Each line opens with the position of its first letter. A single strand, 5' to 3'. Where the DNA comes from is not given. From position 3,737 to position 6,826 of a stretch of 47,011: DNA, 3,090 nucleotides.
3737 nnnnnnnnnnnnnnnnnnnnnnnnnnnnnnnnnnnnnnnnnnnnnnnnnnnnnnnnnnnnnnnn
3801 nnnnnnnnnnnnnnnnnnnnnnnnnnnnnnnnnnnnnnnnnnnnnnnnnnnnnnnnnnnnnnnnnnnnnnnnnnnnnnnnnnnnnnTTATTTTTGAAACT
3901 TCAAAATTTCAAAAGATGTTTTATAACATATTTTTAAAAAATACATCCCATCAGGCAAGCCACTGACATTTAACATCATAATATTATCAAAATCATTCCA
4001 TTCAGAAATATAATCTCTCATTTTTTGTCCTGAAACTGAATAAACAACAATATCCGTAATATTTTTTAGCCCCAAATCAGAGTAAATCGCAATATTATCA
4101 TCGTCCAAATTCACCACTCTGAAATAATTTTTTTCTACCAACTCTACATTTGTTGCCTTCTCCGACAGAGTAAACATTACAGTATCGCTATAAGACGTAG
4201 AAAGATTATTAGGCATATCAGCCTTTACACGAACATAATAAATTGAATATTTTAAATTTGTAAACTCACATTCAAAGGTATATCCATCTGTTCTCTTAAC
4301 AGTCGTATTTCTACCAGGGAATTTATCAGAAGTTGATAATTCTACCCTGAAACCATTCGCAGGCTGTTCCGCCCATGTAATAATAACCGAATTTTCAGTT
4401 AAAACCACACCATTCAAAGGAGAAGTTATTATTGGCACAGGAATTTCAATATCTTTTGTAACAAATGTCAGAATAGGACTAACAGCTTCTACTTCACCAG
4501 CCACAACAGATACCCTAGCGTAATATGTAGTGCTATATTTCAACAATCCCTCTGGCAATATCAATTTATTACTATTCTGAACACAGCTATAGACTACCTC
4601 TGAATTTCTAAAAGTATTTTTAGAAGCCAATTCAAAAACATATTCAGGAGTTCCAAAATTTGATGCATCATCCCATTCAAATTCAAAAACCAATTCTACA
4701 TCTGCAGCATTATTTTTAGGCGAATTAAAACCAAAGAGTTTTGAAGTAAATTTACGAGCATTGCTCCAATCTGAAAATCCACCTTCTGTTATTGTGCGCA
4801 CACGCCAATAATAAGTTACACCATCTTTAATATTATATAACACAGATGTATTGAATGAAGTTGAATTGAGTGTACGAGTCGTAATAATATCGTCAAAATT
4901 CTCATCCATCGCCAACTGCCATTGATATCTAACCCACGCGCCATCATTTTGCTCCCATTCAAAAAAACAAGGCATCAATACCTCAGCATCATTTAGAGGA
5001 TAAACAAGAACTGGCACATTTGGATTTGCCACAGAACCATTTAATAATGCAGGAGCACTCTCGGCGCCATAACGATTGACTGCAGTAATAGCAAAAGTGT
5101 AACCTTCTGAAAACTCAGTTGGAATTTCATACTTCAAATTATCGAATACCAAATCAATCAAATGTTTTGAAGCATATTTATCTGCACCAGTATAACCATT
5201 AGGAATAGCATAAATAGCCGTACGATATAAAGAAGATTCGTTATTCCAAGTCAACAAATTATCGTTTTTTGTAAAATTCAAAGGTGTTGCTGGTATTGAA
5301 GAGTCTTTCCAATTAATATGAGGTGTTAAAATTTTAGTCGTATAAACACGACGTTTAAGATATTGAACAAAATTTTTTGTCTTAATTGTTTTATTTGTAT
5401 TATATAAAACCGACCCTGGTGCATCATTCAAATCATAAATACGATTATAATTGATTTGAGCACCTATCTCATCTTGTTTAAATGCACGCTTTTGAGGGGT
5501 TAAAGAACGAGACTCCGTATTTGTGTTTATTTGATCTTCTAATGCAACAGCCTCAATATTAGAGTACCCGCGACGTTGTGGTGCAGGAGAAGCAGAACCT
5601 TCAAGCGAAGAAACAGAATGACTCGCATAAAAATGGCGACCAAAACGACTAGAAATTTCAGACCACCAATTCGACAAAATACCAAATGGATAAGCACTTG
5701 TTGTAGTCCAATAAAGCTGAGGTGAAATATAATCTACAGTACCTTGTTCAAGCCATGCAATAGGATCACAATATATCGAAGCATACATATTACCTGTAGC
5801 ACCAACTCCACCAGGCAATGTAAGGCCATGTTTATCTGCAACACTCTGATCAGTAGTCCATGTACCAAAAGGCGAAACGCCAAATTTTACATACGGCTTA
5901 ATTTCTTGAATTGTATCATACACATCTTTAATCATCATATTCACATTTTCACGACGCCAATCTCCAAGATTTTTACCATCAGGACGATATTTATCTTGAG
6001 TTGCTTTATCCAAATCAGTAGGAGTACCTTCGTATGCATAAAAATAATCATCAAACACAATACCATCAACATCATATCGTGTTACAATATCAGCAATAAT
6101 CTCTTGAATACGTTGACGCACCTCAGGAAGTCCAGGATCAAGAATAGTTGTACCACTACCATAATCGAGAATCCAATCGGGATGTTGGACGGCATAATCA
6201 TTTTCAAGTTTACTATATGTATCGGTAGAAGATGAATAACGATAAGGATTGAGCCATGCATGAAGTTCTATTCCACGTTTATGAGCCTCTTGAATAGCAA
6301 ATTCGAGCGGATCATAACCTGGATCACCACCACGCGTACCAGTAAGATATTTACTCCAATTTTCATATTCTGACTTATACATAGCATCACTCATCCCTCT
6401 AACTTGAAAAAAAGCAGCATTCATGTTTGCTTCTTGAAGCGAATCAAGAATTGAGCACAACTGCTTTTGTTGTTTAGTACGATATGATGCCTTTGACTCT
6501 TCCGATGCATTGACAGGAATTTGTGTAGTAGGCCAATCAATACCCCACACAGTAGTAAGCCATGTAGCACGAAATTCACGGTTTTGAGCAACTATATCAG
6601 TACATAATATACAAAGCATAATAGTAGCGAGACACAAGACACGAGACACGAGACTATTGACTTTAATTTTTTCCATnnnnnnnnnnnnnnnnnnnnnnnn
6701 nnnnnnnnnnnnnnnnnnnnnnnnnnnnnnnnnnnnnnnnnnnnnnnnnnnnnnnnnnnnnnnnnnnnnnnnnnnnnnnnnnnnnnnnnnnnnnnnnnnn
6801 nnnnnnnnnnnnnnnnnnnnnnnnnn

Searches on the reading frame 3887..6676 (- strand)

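Call 79: search_protein_families(library=pfam, proteins=[window:3887-6676:-], max_evalue=0.00001)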
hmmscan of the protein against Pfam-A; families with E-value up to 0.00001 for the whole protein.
window:3887-6676:- (929 aa): 2 families
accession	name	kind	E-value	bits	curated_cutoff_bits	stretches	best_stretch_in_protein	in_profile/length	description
PF02638.21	GHL10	-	5.1e-67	226.6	27.9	1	34-342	1-283/311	Glycosyl hydrolase-like 10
PF00041.27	fn3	-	1.4e-06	28.8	25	0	759-819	11-68/84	Fibronectin type III domain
